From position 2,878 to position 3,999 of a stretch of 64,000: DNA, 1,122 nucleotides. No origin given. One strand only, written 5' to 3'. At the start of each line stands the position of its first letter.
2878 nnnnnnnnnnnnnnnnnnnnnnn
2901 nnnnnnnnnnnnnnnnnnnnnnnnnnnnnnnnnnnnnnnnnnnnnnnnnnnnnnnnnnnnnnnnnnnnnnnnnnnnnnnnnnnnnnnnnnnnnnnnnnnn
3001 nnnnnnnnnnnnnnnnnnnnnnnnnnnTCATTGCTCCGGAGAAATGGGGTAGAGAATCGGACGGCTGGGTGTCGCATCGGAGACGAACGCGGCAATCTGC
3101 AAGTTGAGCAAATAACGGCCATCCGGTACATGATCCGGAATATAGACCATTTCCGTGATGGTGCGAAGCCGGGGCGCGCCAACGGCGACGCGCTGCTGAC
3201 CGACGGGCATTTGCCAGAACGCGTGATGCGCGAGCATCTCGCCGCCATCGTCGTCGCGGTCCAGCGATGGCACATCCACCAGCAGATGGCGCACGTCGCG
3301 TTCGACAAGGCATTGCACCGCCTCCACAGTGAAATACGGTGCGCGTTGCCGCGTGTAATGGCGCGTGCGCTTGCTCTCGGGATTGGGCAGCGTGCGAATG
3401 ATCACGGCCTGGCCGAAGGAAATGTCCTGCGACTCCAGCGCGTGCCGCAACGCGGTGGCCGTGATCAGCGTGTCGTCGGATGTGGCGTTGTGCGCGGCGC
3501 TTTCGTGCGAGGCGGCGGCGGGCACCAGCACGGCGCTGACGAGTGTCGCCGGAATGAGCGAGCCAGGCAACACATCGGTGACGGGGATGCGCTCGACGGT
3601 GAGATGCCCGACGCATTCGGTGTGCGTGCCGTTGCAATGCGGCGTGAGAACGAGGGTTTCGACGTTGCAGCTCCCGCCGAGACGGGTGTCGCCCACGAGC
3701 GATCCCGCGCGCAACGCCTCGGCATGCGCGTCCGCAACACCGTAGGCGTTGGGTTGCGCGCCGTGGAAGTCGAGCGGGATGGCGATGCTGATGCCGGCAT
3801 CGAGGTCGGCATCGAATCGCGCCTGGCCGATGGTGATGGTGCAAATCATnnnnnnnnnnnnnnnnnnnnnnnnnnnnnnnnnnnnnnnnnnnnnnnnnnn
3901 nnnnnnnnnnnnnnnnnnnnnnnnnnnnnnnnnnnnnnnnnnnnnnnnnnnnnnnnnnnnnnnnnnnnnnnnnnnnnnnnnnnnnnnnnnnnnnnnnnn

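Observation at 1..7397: Complete eukaryote-like kynurenine pathway plus the 2-aminomuconate branch as one translationally coupled operon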

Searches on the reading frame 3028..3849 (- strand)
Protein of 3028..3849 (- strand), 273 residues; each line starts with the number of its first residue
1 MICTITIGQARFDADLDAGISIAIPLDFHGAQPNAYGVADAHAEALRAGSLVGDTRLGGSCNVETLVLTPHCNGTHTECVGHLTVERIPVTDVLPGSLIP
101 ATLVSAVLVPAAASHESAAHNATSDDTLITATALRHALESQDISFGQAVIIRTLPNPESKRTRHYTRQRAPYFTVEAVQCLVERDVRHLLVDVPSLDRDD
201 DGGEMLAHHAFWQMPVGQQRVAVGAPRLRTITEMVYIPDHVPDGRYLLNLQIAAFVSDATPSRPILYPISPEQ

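Call 7: search_protein_families(library=pfam, proteins=[window:3028-3849:-])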
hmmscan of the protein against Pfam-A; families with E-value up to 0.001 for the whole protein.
window:3028-3849:- (273 aa): 1 family
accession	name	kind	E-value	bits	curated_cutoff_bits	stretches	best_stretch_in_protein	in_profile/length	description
PF04199.19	Cyclase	-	7.5e-15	55.8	23.1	1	64-198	20-142/142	Putative cyclase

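Call 8: search_protein_families(library=ncbifam, proteins=[window:3028-3849:-])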
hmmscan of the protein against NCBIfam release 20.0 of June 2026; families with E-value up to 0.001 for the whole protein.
window:3028-3849:- (273 aa): 1 family
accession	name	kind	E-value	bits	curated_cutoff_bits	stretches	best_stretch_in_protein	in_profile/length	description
TIGR03035.1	trp_arylform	equivalog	1.5e-06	28.4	223.05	1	124-267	83-204/206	arylformamidase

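Call 11: search_solved_structures(query=window:3028-3849:-, max_evalue=1, show_alignments=2)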
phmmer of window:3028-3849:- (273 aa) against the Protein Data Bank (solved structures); distinct sequences matched with E-value up to 1: 3.
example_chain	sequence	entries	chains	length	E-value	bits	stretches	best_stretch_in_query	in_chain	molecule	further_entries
4cz1_A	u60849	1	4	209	0.0012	21.7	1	170-269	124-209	KYNURENINE FORMAMIDASE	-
4co9_A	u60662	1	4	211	0.0013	21.6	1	170-269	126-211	KYNURENINE FORMAMIDASE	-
4cob_A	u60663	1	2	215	0.072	15.9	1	177-265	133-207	KYNURENINE FORMAMIDASE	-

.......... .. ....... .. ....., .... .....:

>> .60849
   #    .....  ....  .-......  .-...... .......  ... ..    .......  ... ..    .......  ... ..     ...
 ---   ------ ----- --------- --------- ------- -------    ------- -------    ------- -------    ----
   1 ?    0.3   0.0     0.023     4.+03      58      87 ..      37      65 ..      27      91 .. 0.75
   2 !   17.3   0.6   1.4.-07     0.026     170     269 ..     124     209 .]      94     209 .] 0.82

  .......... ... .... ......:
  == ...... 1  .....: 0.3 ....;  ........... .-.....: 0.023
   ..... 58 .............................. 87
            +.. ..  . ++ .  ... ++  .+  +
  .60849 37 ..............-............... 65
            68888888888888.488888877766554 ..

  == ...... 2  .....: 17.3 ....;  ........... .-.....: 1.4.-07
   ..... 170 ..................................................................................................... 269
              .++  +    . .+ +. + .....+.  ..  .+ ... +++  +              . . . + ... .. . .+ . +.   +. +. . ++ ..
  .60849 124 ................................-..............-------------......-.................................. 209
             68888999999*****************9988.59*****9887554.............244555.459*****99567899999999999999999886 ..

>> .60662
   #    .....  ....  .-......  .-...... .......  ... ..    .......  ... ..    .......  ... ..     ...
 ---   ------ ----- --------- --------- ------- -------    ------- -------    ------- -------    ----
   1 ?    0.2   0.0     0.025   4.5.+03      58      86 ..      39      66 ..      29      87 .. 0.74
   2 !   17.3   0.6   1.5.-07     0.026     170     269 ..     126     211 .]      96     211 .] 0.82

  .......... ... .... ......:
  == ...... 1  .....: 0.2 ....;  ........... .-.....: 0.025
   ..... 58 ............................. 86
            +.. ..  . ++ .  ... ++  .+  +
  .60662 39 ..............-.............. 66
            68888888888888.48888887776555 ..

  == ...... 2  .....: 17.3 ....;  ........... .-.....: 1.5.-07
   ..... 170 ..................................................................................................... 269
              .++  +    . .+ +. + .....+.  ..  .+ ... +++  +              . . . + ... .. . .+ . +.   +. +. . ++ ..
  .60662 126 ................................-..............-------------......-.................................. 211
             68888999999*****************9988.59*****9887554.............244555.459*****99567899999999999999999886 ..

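Call 17: find_homologous_proteins(query=window:3028-3849:-)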
Query window:3028-3849:- (273 aa): 6151 proteins with E <= 0.001 among 8000 candidates; the best 120 are listed.
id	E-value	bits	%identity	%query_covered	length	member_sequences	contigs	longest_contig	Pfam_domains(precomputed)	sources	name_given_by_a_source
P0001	2.9e-177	606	99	100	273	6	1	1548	PF04199.20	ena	-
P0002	2.9e-98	347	58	100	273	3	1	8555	PF04199.20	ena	-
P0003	1.7e-94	334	55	100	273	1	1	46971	PF04199.20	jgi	jgi:kynurenine formamidase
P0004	8.1e-93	329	54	100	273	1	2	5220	PF04199.20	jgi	jgi:arylformamidase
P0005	1.6e-91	325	54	100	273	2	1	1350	PF04199.20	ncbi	-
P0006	3.6e-90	320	53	100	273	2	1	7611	PF04199.20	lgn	-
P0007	5.6e-89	316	54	100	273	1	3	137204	PF04199.20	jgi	jgi:arylformamidase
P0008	3.0e-87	311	55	99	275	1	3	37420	PF04199.20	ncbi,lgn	-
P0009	2.0e-85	305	53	99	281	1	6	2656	PF04199.20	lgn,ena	-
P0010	2.3e-83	298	53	97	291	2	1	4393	PF04199.20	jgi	jgi:kynurenine formamidase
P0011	4.6e-83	297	50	99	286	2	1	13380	PF04199.20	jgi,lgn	jgi:hypothetical protein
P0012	5.1e-83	297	53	99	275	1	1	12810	PF04199.20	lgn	-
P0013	1.0e-82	296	54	99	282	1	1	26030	PF04199.20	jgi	jgi:arylformamidase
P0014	1.3e-82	295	52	99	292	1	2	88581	PF04199.20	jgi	jgi:arylformamidase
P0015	1.5e-82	295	52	99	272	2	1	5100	PF04199.20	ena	-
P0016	1.6e-82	295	51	100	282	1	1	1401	PF04199.20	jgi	jgi:kynurenine formamidase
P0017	2.7e-82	294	55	92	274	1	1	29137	PF04199.20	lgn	-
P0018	7.0e-82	293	51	99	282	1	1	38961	PF04199.20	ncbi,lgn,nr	ncbi:MAG: cyclase family protein [Bacteroidetes bacterium]|nr:cyclase family protein [Bacteroidota b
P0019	7.4e-82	293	52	99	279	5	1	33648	PF04199.20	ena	-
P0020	1.2e-81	292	47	100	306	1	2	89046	PF04199.20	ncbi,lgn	ncbi:MAG: cyclase family protein [Bacteroidota bacterium]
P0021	2.2e-81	291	53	99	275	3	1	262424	PF04199.20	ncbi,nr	ncbi:MAG: cyclase family protein [Ignavibacteria bacterium]|nr:cyclase family protein [Ignavibacteri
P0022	2.3e-81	291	48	99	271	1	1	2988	PF04199.20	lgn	-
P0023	5.9e-81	290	51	100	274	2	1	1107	PF04199.20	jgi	-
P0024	1.3e-80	289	52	95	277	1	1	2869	PF04199.20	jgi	jgi:arylformamidase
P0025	2.9e-80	288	51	99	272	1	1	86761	PF04199.20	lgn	-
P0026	5.8e-80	287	50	100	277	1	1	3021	PF04199.20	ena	-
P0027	6.8e-80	286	46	99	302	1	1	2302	PF04199.20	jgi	jgi:kynurenine formamidase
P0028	7.1e-80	286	47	99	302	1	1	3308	PF04199.20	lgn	-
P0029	9.0e-80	286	51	95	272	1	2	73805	PF04199.20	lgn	-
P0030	1.2e-79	286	54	97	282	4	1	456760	PF04199.20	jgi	jgi:arylformamidase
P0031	1.8e-79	285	52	93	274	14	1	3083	PF04199.20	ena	-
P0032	2.1e-79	285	51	99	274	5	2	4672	PF04199.20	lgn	-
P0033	2.2e-79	285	54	93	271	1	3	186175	PF04199.20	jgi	jgi:kynurenine formamidase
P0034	3.4e-79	284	53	98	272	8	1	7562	PF04199.20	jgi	jgi:kynurenine formamidase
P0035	3.9e-79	284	48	99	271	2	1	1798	PF04199.20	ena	-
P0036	5.9e-79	283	49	99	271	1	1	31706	PF04199.20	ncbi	-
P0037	9.9e-79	283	50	99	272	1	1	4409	PF04199.20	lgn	-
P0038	1.1e-78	283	53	96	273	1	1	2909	PF04199.20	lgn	-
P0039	1.5e-78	282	51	99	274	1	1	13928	PF04199.20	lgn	-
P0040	1.6e-78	282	48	99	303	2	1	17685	PF04199.20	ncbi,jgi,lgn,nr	ncbi:MAG: cyclase family protein [Bacteroidota bacterium]|jgi:hypothetical protein|nr:cyclase family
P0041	1.6e-78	282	54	91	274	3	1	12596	PF04199.20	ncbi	ncbi:MAG: cyclase family protein [Bacteroidota bacterium]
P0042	1.7e-78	282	49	99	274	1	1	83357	PF04199.20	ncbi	-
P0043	2.1e-78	282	50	99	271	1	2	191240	PF04199.20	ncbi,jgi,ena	ncbi:MAG TPA: cyclase family protein [Pyrinomonadaceae bacterium]|jgi:kynurenine formamidase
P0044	2.4e-78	281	49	99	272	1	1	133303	PF04199.20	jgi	jgi:arylformamidase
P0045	2.4e-78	281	51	100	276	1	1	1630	PF04199.20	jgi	jgi:arylformamidase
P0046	3.0e-78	281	49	99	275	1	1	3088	PF04199.20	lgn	-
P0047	3.2e-78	281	51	99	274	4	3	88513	PF04199.20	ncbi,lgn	-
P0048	4.4e-78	281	52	93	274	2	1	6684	PF04199.20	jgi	jgi:arylformamidase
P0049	4.6e-78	280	49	99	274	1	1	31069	PF04199.20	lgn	-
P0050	5.0e-78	280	49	99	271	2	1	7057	PF04199.20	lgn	-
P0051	6.9e-78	280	49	99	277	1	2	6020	PF04199.20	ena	-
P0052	7.2e-78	280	48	99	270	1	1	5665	PF04199.20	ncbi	-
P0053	7.6e-78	280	50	98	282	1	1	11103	PF04199.20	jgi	jgi:kynurenine formamidase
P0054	7.7e-78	280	50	99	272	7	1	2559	PF04199.20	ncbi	-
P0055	1.4e-77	279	48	99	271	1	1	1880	PF04199.20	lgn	-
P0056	1.5e-77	279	49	97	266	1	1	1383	PF04199.20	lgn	-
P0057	1.8e-77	279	51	98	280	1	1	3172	PF04199.20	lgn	-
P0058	1.9e-77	278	51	99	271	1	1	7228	PF04199.20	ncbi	-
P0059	2.0e-77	278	49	97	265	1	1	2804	PF04199.20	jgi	jgi:kynurenine formamidase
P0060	2.6e-77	278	49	99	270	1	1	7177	PF04199.20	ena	-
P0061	2.6e-77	278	49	99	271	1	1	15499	PF04199.20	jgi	jgi:arylformamidase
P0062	3.8e-77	277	49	100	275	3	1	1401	PF04199.20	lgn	-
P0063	3.8e-77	277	54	98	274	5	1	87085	PF04199.20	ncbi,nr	ncbi:MAG TPA: cyclase family protein [Steroidobacteraceae bacterium]|nr:cyclase family protein [Ster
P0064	4.7e-77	277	48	99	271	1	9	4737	PF04199.20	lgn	-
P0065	5.0e-77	277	48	99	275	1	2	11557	PF04199.20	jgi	-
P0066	5.1e-77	277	49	99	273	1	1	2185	PF04199.20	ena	-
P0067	5.4e-77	277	50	99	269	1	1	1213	PF04199.20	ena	-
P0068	6.1e-77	277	52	99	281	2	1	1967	PF04199.20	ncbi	-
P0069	7.5e-77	276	46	99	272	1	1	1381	PF04199.20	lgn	-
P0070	9.2e-77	276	48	98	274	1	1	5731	PF04199.20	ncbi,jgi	-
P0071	1.0e-76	276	50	99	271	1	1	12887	PF04199.20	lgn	-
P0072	1.1e-76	276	47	99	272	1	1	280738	PF04199.20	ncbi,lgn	-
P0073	1.2e-76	276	50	92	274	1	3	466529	PF04199.20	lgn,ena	-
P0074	1.3e-76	276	47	99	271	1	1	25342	PF04199.20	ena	-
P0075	1.3e-76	276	49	99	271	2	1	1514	PF04199.20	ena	-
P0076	1.3e-76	276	51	99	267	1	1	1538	PF04199.20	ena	-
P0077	1.4e-76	276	47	99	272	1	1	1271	PF04199.20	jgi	jgi:kynurenine formamidase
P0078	1.4e-76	276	51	94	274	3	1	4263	PF04199.20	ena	-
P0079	1.4e-76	276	47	99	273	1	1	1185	PF04199.20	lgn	-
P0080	1.5e-76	276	51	99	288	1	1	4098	PF04199.20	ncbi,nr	ncbi:MAG: cyclase family protein [Bacteroidetes bacterium]|nr:cyclase family protein [Bacteroidota b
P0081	1.5e-76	276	50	98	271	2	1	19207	PF04199.20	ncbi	-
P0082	1.7e-76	275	49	99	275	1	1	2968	PF04199.20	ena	-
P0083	1.9e-76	275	50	94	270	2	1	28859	PF04199.20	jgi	-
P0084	2.0e-76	275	50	99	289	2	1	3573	PF04199.20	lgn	-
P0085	2.1e-76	275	51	93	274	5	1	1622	PF04199.20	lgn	-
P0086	2.3e-76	275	48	100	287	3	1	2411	PF04199.20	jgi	jgi:arylformamidase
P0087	2.4e-76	275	46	99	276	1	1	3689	PF04199.20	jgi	jgi:arylformamidase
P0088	2.6e-76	275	49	99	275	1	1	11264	PF04199.20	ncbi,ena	-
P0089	3.0e-76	275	49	99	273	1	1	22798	PF04199.20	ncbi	ncbi:cyclase family protein [Rhodocaloribacter sp.]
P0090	3.1e-76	274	53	96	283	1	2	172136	PF04199.20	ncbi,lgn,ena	-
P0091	3.2e-76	274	50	99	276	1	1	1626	PF04199.20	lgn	-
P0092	3.4e-76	274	49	98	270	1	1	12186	PF04199.20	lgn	-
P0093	3.4e-76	274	50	98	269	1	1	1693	PF04199.20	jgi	jgi:arylformamidase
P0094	3.9e-76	274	50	99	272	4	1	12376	PF04199.20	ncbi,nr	ncbi:MAG: cyclase family protein [Acidobacteriota bacterium]|nr:cyclase family protein [Acidobacteri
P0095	3.9e-76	274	48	98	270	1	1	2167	PF04199.20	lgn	-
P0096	4.4e-76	274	49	99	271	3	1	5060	PF04199.20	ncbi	-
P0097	4.5e-76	274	49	98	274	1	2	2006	PF04199.20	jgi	jgi:arylformamidase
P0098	5.3e-76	274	49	99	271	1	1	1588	PF04199.20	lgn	-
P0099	5.4e-76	274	48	99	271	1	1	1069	PF04199.20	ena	-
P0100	6.0e-76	274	53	93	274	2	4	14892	PF04199.20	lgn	-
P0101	6.1e-76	274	48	99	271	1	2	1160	PF04199.20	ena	-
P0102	6.8e-76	273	51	95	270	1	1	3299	PF04199.20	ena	-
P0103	7.1e-76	273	47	100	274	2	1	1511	PF04199.20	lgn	-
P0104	7.6e-76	273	49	100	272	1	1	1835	PF04199.20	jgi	-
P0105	7.7e-76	273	48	99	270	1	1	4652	PF04199.20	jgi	-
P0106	7.8e-76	273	52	95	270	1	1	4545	PF04199.20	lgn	-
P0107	8.4e-76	273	49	97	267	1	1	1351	PF04199.20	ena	-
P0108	9.3e-76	273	51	93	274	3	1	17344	PF04199.20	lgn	-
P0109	1.0e-75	273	52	97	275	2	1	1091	PF04199.20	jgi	jgi:hypothetical protein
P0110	1.1e-75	273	48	99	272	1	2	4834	PF04199.20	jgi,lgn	-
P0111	1.1e-75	273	47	99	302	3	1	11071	PF04199.20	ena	-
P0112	1.2e-75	273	49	99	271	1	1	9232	PF04199.20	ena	-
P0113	1.3e-75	272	48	99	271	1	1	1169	PF04199.20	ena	-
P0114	1.4e-75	272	49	99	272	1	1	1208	PF04199.20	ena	-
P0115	1.4e-75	272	50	100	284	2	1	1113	PF04199.20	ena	-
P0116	1.5e-75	272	49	99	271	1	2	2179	PF04199.20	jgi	jgi:kynurenine formamidase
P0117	1.6e-75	272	52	95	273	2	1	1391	PF04199.20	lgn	-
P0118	1.7e-75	272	49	97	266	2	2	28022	PF04199.20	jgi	jgi:arylformamidase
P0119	1.8e-75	272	49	93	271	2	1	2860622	PF04199.20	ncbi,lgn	ncbi:MAG: cyclase family protein [Bacteroidia bacterium]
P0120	2.0e-75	272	50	99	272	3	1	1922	PF04199.20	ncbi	-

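Call 21: find_related_loci(query=A1, collection=genome_contigs, flank=10000)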
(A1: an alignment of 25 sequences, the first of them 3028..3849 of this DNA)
Query A1 (273 aa) in genome_contigs; peptide patterns used: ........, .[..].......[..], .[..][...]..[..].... (x = any residue, [..] = any of these).
599 stretches matched a pattern (row limit reached: there are more); 582 encode a relative of the query (tblastn E <= 1e-3); the best 80 are kept; 80 distinct loci.
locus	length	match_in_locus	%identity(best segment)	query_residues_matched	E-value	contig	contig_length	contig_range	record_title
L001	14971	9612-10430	97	1-273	2e-178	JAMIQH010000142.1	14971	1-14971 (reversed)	MAG: Bacteroidota bacterium isolate RA_AS_metabat.63 k201_1127290, whole genome shotgun sequence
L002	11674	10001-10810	50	1-270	4e-88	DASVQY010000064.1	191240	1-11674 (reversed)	MAG TPA_asm: Pyrinomonadaceae bacterium isolate SMAG_U3220 k141_561638, whole genome shotgun sequence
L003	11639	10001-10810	49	1-270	7e-85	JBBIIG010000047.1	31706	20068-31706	MAG: bacterium isolate BR1S70218_bin_133 NODE_1617_length_31706_cov_6.279896, whole genome shotgun sequence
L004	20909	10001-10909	47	1-273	1e-84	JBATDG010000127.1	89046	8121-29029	MAG: Bacteroidota bacterium isolate MFD10475_ilm_asm_bin42 k127_196218, whole genome shotgun sequence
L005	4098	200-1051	50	1-270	1e-84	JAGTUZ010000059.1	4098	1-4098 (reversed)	MAG: Bacteroidetes bacterium isolate SH-MAG111 SH-MAG111_contig_000059, whole genome shotgun sequence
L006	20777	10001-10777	52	11-269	5e-84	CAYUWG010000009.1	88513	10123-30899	MAG TPA_asm: uncultured Chromatiales bacterium isolate SRP093185_co1_160 genome assembly, contig: NODE_72_length_88513_c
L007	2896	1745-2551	48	1-269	1e-84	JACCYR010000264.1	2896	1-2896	MAG: Acidobacteria bacterium isolate MGR_bin209 SD2897-2912_k127_173140, whole genome shotgun sequence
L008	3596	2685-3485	51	1-270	1e-83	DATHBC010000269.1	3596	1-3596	MAG TPA_asm: Pyrinomonadaceae bacterium isolate SMAG_U10706 k141_188618, whole genome shotgun sequence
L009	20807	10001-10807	48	1-269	2e-82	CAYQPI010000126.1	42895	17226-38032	MAG TPA_asm: uncultured Flavobacteriaceae bacterium isolate SRP182702_co1_54 genome assembly, contig: k141_4146232, whol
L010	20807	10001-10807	48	1-269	2e-82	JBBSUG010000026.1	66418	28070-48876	MAG: Pyrinomonadales bacterium isolate SVL2_sbin.4 SVL2_sbin.4_k141_1057242_length_66418_cov_23.8136, whole genome shotg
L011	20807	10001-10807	45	1-269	3e-82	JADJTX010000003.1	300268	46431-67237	MAG: Ignavibacteria bacterium isolate Hirt_18-Q3-R61-65_BATAC.172 tig00008832-10-3007150, whole genome shotgun sequence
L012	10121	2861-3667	48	1-269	3e-82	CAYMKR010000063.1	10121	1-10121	MAG TPA_asm: uncultured Flavobacteriaceae bacterium isolate SRP155585_co1_20 genome assembly, contig: NODE_4031_length_1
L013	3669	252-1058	46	1-269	8e-83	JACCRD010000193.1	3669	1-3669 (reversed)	MAG: Acidobacteria bacterium isolate MGR_bin13 SD2897-2912_k127_4008966, whole genome shotgun sequence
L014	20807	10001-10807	48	1-269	2e-82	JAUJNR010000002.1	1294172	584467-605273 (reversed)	MAG: Pyrinomonadaceae bacterium isolate YX2bin36 opera_contig_3, whole genome shotgun sequence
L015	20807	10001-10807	53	8-270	3e-82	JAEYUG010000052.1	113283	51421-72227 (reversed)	MAG: Bacteroidetes bacterium isolate OH_CBlB_161 k127_3053065, whole genome shotgun sequence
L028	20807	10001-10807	45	1-269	2e-80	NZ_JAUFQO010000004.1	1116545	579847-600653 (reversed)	Lutimonas halocynthiae strain CECT 8444 velvet_auto_105_4, whole genome shotgun sequence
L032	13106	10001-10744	50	22-269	4e-80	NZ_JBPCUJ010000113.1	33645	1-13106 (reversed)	MAG: Lutimonas sp. isolate MAG_seacave_61 S1Ck127_1041741, whole genome shotgun sequence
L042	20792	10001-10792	45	1-270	2e-78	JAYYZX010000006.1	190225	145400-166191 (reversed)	MAG: Bacteroidota bacterium isolate XB_MAG117 DB_MAG117_0006, whole genome shotgun sequence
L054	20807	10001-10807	45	1-269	2e-77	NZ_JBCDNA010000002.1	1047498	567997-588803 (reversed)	Lutimonas vermicola strain IMCC1616 KCCM42379_2, whole genome shotgun sequence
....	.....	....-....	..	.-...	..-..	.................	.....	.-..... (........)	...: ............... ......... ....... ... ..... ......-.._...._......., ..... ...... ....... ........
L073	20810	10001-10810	53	1-270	2e-76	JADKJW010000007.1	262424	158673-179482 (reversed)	MAG: Ignavibacteria bacterium isolate Vibo_18-Q3-R45-57_BATAC.435 tig00004363-10-2618080, whole genome shotgun sequence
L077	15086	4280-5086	43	1-269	2e-75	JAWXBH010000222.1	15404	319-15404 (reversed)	MAG: bacterium isolate MP6IB1.110 k99_1330461, whole genome shotgun sequence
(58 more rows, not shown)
